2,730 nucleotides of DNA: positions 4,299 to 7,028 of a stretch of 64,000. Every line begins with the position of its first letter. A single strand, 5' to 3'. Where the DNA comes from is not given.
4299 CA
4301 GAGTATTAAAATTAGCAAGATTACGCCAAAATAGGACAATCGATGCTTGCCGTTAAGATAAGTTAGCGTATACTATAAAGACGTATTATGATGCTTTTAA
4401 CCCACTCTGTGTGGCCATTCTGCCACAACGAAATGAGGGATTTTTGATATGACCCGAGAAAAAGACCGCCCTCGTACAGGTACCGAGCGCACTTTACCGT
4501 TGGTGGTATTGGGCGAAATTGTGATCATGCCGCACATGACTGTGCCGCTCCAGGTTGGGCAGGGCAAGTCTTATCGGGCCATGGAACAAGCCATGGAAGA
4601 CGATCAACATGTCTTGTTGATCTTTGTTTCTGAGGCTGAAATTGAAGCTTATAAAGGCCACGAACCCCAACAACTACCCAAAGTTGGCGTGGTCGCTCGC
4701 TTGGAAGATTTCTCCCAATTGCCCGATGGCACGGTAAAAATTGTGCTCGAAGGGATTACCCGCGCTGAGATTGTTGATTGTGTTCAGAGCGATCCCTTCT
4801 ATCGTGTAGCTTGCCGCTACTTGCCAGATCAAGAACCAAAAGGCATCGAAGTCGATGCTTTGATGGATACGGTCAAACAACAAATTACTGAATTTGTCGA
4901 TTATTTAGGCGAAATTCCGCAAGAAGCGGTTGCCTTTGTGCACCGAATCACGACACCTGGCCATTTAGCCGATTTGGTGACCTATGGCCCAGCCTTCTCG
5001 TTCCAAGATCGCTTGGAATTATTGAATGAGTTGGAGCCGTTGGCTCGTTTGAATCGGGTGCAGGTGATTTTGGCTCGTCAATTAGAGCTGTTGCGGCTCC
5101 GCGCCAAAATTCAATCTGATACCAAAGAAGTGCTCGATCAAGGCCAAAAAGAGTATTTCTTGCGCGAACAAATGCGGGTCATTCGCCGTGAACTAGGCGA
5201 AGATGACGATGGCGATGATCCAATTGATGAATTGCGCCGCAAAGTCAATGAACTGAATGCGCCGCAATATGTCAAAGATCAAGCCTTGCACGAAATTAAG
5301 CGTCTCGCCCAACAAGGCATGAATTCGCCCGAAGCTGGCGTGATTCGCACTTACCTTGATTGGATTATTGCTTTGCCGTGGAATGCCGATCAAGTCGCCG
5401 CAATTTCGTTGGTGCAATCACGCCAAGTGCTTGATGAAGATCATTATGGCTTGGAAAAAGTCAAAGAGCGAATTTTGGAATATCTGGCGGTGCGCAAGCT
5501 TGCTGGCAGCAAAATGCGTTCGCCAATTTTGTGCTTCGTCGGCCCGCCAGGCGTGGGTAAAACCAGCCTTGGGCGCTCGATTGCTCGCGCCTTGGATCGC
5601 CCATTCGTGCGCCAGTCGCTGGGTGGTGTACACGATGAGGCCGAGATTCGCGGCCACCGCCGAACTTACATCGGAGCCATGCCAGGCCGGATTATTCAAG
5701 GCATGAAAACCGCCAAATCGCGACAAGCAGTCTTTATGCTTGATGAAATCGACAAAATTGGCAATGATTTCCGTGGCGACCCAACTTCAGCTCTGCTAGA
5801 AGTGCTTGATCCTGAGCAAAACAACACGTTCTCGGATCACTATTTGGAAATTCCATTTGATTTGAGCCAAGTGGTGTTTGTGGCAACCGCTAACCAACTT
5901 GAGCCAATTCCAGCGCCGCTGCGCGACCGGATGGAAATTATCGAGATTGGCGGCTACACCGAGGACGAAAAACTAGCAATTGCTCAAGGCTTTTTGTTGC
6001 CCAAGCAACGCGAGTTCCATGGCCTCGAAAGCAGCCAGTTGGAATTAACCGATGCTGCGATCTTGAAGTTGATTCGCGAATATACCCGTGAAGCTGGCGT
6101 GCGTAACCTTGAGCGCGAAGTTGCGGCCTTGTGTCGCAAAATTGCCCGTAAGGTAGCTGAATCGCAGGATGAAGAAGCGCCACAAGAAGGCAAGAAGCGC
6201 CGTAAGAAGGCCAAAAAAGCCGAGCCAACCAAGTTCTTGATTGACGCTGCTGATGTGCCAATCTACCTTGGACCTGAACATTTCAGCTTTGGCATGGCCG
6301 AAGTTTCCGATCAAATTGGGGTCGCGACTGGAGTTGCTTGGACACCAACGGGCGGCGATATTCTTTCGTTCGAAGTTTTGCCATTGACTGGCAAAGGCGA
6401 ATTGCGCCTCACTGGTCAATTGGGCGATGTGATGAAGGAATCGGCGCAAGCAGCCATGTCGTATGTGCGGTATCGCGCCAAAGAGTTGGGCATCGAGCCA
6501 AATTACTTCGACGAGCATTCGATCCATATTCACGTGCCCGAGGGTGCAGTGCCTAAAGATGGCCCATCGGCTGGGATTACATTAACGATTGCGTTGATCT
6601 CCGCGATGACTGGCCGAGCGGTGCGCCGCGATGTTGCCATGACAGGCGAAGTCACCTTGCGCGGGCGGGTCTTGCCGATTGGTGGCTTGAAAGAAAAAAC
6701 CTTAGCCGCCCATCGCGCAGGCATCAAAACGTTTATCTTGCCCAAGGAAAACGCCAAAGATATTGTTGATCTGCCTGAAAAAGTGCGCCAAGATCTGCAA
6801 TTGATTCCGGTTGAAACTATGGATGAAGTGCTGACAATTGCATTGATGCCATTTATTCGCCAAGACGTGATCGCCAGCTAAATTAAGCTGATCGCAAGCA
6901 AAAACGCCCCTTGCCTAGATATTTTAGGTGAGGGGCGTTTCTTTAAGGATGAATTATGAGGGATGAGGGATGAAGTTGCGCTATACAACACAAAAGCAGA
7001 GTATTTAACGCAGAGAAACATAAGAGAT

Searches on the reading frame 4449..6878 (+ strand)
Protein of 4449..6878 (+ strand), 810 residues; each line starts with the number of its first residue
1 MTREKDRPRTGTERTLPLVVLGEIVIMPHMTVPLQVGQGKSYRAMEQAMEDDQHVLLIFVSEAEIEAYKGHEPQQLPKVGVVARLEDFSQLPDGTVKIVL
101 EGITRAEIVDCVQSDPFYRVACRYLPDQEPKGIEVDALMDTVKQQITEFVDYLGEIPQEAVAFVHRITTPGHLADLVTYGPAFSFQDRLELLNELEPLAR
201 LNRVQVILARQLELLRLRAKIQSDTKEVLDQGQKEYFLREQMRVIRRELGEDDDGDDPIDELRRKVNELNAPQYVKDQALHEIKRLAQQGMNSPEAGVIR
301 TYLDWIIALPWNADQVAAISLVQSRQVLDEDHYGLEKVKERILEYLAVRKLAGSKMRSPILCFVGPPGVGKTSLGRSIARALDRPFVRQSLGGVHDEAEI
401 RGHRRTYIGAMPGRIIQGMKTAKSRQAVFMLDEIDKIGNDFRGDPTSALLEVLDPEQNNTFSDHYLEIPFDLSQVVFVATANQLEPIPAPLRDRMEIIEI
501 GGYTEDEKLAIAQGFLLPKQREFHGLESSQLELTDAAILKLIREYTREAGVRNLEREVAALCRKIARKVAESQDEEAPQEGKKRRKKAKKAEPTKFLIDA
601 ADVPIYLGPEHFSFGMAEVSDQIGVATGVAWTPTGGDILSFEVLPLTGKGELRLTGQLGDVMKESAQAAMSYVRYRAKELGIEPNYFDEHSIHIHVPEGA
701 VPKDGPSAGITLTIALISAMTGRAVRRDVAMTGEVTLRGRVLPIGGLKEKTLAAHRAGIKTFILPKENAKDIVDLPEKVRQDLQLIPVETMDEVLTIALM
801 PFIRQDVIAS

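Call 71: search_protein_families(library=pfam, proteins=[window:4449-6878:+], max_evalue=0.00001)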
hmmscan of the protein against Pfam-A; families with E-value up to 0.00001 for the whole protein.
window:4449-6878:+ (810 aa): 6 families
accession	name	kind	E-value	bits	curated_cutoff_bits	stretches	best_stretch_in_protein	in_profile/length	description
PF05362.19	Lon_C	-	2.4e-91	305.3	21.1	1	598-800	2-204/205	Lon protease (S16) C-terminal proteolytic domain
PF02190.22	LON_substr_bdg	-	1e-37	130.5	28.7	1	15-210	1-200/200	ATP-dependent protease La (LON) substrate-binding domain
PF00004.35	AAA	-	5.8e-25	88.7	21.2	1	361-498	1-126/131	ATPase family associated with various cellular activities (AAA)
PF22667.2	Lon_lid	-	2.7e-23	81.8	27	1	524-575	3-54/57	Lon protease AAA+ ATPase lid domain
PF13541.12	ChlI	-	1.4e-08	35.1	27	1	649-768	9-121/121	Subunit ChlI of Mg-chelatase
PF07728.20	AAA_5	-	2.8e-08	34.3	22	1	361-495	2-139/139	AAA domain (dynein-related subfamily)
